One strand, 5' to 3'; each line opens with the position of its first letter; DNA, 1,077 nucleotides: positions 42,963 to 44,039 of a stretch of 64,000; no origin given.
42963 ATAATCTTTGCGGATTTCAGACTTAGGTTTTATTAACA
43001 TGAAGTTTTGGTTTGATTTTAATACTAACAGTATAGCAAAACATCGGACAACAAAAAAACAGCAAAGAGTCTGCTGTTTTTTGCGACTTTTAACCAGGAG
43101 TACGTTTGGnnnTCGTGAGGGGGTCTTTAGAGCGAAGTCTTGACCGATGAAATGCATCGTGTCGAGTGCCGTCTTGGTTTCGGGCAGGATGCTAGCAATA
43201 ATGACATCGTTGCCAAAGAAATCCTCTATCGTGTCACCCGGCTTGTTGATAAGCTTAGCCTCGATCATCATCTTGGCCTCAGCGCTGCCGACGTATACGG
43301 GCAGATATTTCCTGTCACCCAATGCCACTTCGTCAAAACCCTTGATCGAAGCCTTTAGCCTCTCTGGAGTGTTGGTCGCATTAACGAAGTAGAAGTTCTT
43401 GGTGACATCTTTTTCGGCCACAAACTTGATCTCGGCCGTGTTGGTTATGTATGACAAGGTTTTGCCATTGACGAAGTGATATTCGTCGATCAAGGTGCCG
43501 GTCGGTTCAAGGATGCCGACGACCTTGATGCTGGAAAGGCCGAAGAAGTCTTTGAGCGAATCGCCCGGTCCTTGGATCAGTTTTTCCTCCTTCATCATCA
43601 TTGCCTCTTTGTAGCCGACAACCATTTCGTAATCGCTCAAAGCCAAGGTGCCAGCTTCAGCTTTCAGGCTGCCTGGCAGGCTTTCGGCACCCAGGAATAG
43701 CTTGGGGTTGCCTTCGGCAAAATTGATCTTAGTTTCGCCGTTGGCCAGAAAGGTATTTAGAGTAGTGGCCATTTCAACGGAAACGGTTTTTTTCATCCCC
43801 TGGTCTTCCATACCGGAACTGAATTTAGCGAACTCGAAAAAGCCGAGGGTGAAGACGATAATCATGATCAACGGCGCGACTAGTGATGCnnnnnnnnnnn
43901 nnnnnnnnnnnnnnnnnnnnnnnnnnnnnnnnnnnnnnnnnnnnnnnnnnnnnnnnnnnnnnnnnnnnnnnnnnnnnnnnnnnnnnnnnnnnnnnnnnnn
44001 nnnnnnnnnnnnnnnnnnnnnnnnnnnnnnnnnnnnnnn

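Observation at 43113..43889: Copper P1B-ATPase extended by a ninth TM helix and a ~235-aa extracytoplasmic tandem-repeat domain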

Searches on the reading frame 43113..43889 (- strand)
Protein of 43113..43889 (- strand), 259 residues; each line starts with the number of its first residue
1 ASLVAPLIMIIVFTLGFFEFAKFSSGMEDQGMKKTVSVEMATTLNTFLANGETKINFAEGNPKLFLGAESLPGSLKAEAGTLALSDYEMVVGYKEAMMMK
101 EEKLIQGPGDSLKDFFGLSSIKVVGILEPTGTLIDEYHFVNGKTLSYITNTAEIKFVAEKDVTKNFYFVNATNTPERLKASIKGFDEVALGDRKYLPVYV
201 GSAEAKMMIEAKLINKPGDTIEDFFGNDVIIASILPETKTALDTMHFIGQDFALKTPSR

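Call 3: search_protein_families(library=pfam, proteins=[window:43113-43889:-], max_evalue=1)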
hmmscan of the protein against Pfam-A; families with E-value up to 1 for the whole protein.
window:43113-43889:- (259 aa): 0 families

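Call 4: search_protein_families(library=ncbifam, proteins=[window:43113-43889:-], max_evalue=1)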
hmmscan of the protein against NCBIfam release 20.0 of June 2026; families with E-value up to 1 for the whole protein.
window:43113-43889:- (259 aa): 0 families

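Call 7: find_homologous_proteins(query=window:43113-43889:-, max_evalue=0.001)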
Query window:43113-43889:- (259 aa): 35 proteins with E <= 0.001 among 1027 candidates.
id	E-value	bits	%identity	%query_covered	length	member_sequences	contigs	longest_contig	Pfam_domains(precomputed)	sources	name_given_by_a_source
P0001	8.8e-108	378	68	95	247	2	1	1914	-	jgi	jgi:hypothetical protein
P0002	3.0e-106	373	65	98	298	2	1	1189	-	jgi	-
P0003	6.5e-105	368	66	98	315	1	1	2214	-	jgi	-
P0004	3.8e-103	363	65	98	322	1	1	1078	-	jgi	jgi:hypothetical protein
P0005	1.0e-102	361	65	95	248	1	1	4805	-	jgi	jgi:hypothetical protein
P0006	5.3e-101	356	64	98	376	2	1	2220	-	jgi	jgi:hypothetical protein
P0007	8.5e-100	352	63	98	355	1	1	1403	-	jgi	-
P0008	6.6e-99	349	62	98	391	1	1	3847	-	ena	-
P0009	1.6e-91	324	60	98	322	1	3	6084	-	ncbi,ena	-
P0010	8.9e-88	312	58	98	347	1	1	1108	-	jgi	-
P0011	1.7e-87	311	62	88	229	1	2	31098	-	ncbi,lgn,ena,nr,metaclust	ncbi:MAG: hypothetical protein UT02_C0012G0016 [Parcubacteria group bacterium GW2011_GWC2_38_7]|nr:M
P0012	2.2e-85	304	66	79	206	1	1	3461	-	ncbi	ncbi:MAG: hypothetical protein WAW11_05565, partial [Patescibacteria group bacterium]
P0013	7.4e-84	299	55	98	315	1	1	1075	-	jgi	jgi:hypothetical protein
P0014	1.2e-83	299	60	88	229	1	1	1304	-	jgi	jgi:hypothetical protein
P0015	1.6e-79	285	54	95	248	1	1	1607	-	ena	-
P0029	8.8e-41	158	47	64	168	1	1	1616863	-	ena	-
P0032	3.2e-27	114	33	95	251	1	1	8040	-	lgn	-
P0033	6.6e-27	113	39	78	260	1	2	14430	-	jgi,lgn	jgi:hypothetical protein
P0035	7.7e-22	96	40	63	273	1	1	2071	-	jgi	jgi:hypothetical protein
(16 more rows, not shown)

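Call 11: find_encoding_contigs(protein=P0011, flank=6000, max_places=3)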
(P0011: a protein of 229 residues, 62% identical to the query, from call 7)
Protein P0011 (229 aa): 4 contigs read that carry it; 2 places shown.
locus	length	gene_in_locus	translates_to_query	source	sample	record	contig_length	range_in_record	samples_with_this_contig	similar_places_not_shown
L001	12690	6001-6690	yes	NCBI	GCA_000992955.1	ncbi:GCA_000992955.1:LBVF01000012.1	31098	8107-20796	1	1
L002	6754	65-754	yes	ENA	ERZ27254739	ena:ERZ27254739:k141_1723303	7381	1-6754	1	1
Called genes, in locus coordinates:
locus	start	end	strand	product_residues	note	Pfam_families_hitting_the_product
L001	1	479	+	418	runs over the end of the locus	PF12704:MacB_PCD, PF02687:FtsX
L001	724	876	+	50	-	-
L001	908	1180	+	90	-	PF02583:Trns_repr_metal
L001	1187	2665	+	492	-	PF00403:HMA, PF02683:DsbD_TM, PF13386:DsbD_2, PF13473:Cupredoxin_1 (weak)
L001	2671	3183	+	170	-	PF10080:FtrD-like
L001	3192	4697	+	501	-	PF00403:HMA, PF19803:DUF6286 (faint), PF00403:HMA, PF00122:E1-E2_ATPase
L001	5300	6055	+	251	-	PF00702:Hydrolase, PF08282:Hydrolase_3 (faint)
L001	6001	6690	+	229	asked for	-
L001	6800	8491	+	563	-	PF00437:T2SSE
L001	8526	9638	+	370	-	PF00482:T2SSF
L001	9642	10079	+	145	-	-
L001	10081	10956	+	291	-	-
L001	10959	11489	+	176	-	PF07963:N_methyl (weak)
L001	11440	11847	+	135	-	-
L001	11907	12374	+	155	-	PF07963:N_methyl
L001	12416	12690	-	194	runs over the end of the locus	-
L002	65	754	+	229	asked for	-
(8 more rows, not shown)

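Call 12: find_encoding_contigs(protein=P0033, flank=6000, max_places=3)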
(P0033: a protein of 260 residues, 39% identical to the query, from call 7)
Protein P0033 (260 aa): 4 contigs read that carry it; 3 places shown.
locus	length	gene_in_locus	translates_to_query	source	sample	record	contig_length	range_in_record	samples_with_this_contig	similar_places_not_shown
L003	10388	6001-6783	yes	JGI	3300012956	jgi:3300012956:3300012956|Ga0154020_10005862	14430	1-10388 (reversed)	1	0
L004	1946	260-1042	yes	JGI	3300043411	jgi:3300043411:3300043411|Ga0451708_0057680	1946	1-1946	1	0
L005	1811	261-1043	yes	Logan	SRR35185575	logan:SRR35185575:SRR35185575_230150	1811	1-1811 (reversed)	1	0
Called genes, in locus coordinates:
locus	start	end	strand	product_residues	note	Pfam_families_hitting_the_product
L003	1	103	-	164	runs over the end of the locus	PF13628:DUF4142 (weak), PF03713:DUF305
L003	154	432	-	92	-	PF14947:HTH_45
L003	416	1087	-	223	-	-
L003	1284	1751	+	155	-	PF04079:SMC_ScpB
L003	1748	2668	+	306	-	PF00403:HMA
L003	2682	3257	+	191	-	PF13473:Cupredoxin_1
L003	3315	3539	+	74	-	PF01022:HTH_5 (weak)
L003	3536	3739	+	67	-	PF19803:DUF6286 (weak), PF00403:HMA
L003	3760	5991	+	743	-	PF00403:HMA, PF00122:E1-E2_ATPase, PF00702:Hydrolase, PF08282:Hydrolase_3 (faint)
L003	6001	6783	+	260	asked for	-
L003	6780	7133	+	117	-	PF13473:Cupredoxin_1 (weak)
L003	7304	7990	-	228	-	PF09754:PAC2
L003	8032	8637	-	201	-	-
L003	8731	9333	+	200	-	PF03167:UDG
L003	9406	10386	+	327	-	?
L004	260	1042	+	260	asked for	-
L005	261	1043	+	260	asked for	-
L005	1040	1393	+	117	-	PF13473:Cupredoxin_1 (weak)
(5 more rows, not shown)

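Call 13: find_encoding_contigs(protein=P0032, flank=6000, max_places=3)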
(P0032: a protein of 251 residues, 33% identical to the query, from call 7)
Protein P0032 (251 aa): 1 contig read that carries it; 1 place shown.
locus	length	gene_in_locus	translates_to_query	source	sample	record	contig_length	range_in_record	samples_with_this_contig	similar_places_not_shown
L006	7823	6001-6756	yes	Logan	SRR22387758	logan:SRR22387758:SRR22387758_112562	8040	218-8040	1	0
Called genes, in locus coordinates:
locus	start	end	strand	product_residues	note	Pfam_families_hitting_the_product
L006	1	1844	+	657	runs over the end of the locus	PF01841:Transglut_core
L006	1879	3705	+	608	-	PF01850:PIN (weak), PF00437:T2SSE (weak), PF00013:KH_1 (weak)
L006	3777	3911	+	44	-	PF24034:DUF7343 (weak)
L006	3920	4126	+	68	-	-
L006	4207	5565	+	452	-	PF00403:HMA, PF13386:DsbD_2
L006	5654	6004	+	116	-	PF01022:HTH_5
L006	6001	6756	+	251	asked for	-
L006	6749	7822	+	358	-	?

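Call 14: find_encoding_contigs(protein=P0029, flank=6000, max_places=2)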
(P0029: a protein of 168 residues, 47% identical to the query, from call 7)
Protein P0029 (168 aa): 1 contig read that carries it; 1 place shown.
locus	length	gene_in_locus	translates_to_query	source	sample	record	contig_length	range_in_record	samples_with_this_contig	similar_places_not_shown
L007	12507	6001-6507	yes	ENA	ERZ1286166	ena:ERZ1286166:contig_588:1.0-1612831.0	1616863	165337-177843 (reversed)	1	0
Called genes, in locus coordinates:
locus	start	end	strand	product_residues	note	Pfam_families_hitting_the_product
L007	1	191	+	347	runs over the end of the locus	PF13551:HTH_29 (weak), PF13592:HTH_33, PF13358:DDE_3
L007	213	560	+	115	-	PF13462:Thioredoxin_4, PF01323:DSBA (weak)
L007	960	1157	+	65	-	PF00403:HMA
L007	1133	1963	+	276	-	PF13386:DsbD_2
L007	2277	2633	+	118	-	-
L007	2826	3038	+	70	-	PF00403:HMA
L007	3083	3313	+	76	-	PF00403:HMA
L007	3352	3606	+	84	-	PF00403:HMA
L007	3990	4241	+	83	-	PF00122:E1-E2_ATPase (weak)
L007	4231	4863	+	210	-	PF00122:E1-E2_ATPase, PF00702:Hydrolase (weak)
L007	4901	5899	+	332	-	PF00702:Hydrolase, PF08282:Hydrolase_3 (faint)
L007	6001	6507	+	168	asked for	-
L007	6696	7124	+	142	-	PF00657:Lipase_GDSL, PF13472:Lipase_GDSL_2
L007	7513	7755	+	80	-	-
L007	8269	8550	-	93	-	-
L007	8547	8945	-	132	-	-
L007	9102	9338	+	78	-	PF00535:Glycos_transf_2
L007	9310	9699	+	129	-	-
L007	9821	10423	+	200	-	PF01728:FtsJ (weak), PF05050:Methyltransf_21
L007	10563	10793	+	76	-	-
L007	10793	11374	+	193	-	-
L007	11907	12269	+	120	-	PF03699:UPF0182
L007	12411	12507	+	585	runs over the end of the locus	PF03699:UPF0182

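Call 15: search_protein_representatives(protein=window:43113-43889:-)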
Query: 259 residues. Proteins with E-value up to 0.001 (for the whole library): 172; up to 1e-10: 138; up to 1e-30: 26. The best 150 are listed.
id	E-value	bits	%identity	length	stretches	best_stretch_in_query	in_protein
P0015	5.1e-80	285.2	54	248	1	9-255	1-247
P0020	3.3e-67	243.2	51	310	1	2-254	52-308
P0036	3.6e-67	243.1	49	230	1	27-255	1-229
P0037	3.5e-60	220.2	44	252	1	9-254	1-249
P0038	4.1e-57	210.2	46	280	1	2-249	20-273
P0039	6.6e-55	203.0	44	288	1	2-249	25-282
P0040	1.2e-52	195.6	45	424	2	33-254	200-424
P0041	1.7e-49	185.3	44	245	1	9-252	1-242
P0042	2.8e-49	184.6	42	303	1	2-253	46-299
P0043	4.4e-45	170.8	40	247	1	3-255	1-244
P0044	3.3e-44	168.0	41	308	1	2-252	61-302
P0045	4.3e-44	167.6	50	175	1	87-254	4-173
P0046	6.1e-42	160.6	40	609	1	2-252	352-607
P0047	8.3e-41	156.8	41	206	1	54-250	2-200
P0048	1.2e-37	146.5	38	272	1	5-252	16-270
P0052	2.0e-34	136.0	34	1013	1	2-252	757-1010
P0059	1.9e-31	126.2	38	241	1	50-248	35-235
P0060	2.9e-30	122.3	36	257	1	8-249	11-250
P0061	8.9e-30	120.7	37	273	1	11-249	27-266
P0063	1.9e-29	119.7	33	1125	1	2-252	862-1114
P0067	7.8e-29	117.6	39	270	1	26-247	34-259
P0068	9.6e-29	117.3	39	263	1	50-248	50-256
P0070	5.5e-28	114.9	37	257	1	46-253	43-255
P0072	1.1e-27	113.9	39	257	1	48-248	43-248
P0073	1.2e-27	113.7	41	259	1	57-247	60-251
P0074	8.2e-27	111.0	40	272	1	48-248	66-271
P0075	2.2e-26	109.6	39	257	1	7-248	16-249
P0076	2.7e-26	109.4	37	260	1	51-248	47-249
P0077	2.7e-26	109.3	38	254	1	50-248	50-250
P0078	4.1e-26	108.7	38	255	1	40-249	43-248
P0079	9.8e-26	107.5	34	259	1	10-248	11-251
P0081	1.8e-25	106.6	37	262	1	24-247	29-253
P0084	4.4e-25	105.4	37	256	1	52-252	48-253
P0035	2.5e-22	96.4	42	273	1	88-255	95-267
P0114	7.8e-21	91.5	31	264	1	45-249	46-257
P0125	6.4e-19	85.2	35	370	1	74-252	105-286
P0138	4.3e-16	75.9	28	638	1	2-257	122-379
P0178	2.5e-09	53.8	27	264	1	74-248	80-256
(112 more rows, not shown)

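Call 20: search_solved_structures(query=A1, max_evalue=10, show_alignments=2)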
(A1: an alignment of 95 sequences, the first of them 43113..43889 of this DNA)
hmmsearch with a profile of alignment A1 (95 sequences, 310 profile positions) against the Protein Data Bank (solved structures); distinct sequences matched with E-value up to 10: 20.
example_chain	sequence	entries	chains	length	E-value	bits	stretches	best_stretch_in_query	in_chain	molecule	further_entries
7r0g_A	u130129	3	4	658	1e-08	38.1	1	3-48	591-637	Putative copper-exporting P-type ATPase A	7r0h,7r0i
3j09_A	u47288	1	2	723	1.5e-08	37.5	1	3-48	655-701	copper-exporting P-type ATPase A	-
3j08_A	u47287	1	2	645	2.6e-08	36.8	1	3-48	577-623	copper-exporting P-type ATPase A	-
7xuk_A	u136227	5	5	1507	6.4e-06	28.9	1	4-46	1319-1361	Copper-transporting ATPase 2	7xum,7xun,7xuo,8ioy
3rfu_A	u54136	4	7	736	7.8e-06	28.6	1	3-48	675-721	Copper efflux ATPase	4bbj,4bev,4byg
7si3_A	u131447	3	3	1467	3.4e-05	26.5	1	4-46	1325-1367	P-type Cu(+) transporter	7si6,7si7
8q75_A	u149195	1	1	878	0.0086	18.6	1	3-47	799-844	Copper-transporting ATPase HMA4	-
8q73_A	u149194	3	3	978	0.01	18.4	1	3-47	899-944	Copper-transporting ATPase HMA4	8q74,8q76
4bw5_A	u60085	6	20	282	0.072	15.6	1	11-74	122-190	POTASSIUM CHANNEL SUBFAMILY K MEMBER 10 | Isoform B of Potassium channel subfamily K member 10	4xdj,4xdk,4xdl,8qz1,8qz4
8qz2_A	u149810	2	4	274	0.17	14.4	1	11-74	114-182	Potassium channel subfamily K member 10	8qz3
6cq6_A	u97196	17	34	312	0.37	13.3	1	10-74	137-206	Potassium channel subfamily K member 2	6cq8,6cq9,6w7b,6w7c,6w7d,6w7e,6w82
6v36_A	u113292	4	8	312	0.46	13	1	10-74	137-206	Potassium channel subfamily K member 2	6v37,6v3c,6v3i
3j4u_A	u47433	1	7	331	0.88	12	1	166-240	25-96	major capsid protein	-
28iz_A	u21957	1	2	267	0.94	11.9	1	11-66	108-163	Potassium channel subfamily K member 9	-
4twk_A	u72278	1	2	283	0.95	11.9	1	10-74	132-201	Potassium channel subfamily K member 2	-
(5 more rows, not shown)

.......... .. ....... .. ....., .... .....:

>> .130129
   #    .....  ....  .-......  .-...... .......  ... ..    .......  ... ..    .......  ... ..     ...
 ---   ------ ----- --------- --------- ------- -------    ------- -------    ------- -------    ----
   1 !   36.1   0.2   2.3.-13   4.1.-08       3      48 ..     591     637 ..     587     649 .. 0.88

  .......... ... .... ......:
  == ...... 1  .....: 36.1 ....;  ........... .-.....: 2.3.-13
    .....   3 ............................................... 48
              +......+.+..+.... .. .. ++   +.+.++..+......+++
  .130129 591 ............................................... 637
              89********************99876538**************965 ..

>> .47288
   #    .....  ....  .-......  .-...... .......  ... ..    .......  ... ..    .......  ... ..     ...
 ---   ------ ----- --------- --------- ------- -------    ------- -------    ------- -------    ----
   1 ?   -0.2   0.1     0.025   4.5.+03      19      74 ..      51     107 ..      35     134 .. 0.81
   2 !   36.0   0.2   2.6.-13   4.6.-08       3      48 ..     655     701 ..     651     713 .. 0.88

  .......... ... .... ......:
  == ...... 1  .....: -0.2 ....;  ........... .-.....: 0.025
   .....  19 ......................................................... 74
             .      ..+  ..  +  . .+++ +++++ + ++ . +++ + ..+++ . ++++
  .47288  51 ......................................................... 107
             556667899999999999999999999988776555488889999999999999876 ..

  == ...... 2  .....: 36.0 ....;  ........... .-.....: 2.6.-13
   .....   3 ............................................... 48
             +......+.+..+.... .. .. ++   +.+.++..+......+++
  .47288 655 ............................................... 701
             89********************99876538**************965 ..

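Call 25: predict_structure(alignment_id=A1)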
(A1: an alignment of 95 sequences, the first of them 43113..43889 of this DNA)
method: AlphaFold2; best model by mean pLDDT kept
length: 259 residues; sequences in the alignment: 95
mean_pLDDT: 94.3   pTM: 0.84
mean pLDDT of the five models: 94.3, 93.4, 92.7, 92.3, 92.1
residues with pLDDT >= 90: 234; 70-90: 13; 50-70: 11; < 50: 1
segments of 3 or more residues with pLDDT < 50: none
pLDDT, mean of each block of 10 residues (from residue 1): 92 92 62 79 96 97 98 98 98 98 98 98 98 97 98 95 96 97 97 98 97 98 97 97 98 83
secondary structure, 60 per line:
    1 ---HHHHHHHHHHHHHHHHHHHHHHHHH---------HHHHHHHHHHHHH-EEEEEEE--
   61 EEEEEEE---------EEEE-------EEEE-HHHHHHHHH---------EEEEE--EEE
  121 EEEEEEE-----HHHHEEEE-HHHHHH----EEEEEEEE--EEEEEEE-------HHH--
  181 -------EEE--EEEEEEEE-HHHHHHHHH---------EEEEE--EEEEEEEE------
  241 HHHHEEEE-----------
elements in order: H4-28 H38-50 E52-58 E61-67 E77-80 E88-91 H93-101 E111-115 E118-127 H133-136 E137-140 H142-147 E152-159 E162-168 E188-190 E193-200 H202-210 E220-224 E227-234 H241-244 E245-248
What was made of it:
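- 43821..43889 (-): Ninth transmembrane helix (aa 951-973, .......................), preceded by the basic stretch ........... AlphaFold helix at tail residues 4-28 (call 25).
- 43779..43820 (-): Short juxtamembrane linker (aa 974-987, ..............) with a frequently conserved Met (M977). Lower pLDDT (about 62-79) in call 25.
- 43449..43778 (-): Module 1 of the outer domain (aa 988-1097). Core motif at aa 1040-1090 (window 43470-43622): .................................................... AlphaFold pLDDT >95 (call 25).
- Checked: AlphaFold predicts a 25-residue helix there (call 25).
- The tail has its own conserved fold (call 25).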

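Call 28: fold_search(model_id=the predicted structure, library=pdb)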
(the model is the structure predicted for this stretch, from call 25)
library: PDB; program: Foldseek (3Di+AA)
matches with E <= 10: 199; with E <= 0.001: 0
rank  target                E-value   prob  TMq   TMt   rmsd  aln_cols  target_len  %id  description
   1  9ge6_A                5.4e-03  1.00  0.27  0.10   8.4       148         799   14  Structure of E. coli YbbAP (released 2025-05-28)
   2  5lil_A                1.0e-02  0.99  0.26  0.12   8.7       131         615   12  Structure of Aggregatibacter actinomycetemcomitans MacB bound to ATPyS (P21) (released 2017-11-15)
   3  9ge7_A                1.2e-02  0.99  0.27  0.10   8.7       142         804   16  Structure of E. coli YbbAP with bound ATP analogue (released 2025-05-28)
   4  5lj7_B                1.6e-02  0.97  0.26  0.12   8.3       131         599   15  Structure of Aggregatibacter actinomycetemcomitans MacB bound to ATP (P21) (released 2017-11-15)
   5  5gko_A                3.5e-02  0.96  0.27  0.12  10.0       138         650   14  Crystal structure of tripartite-type ABC transporter, MacB from Acinetobacter baumannii (released 2017-11-15)
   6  5lj8_B                4.7e-02  0.93  0.26  0.33   9.4       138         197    9  Structure of the E. coli MacB periplasmic domain (P21) (released 2017-11-15)
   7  5udf_B                5.6e-02  0.91  0.26  0.32  10.2       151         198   14  Structure of the N-terminal domain of lipoprotein-releasing system transmembrane protein LolE from Acinetobacter bauma (released 2017-01-18)
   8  5lj8_A                5.9e-02  0.95  0.27  0.33   9.1       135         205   10  Structure of the E. coli MacB periplasmic domain (P21) (released 2017-11-15)
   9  5lil_B                6.3e-02  0.93  0.26  0.12   8.6       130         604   13  Structure of Aggregatibacter actinomycetemcomitans MacB bound to ATPyS (P21) (released 2017-11-15)
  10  5lj6                  6.7e-02  0.93  0.26  0.12   8.3       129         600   13  Structure of Aggregatibacter actinomycetemcomitans MacB bound to ATPyS (P6522) (released 2017-11-15)
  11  8dau_A                7.5e-02  0.14  0.17  0.07  17.8       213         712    9  Saccharomyces cerevisiae Ufd1/Npl4/Cdc48 complex bound to two folded ubiquitin moieties and one unfolded ubiquitin in  (released 2022-11-30)
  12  5udf_C                7.9e-02  0.87  0.25  0.30   8.4       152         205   16  Structure of the N-terminal domain of lipoprotein-releasing system transmembrane protein LolE from Acinetobacter bauma (released 2017-01-18)
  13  9xro_E                1.1e-01  0.72  0.25  0.18  11.7       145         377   12  LolCDE in complex with SMT-738_3 (released 2026-03-18)
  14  5x4l_B                1.2e-01  0.15  0.18  0.26  17.6       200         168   10  Crystal structure of the UBX domain of human UBXD7 in complex with p97 N domain (released 2017-03-22)
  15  6f49_C                1.4e-01  0.84  0.26  0.31   4.7       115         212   16  Periplasmic domain of LolC lacking the Hook. (released 2018-07-25)
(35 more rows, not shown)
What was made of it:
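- On MacB-like periplasmic core domain (PF12704) / type VII ABC transporter outer domain: Whole tail (Foldseek): the top 10 hits are YbbP, MacB and LolE, with probability 0.91-1.00, E 5e-3 to 7e-2 and TM 0.26-0.33 (call 28).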
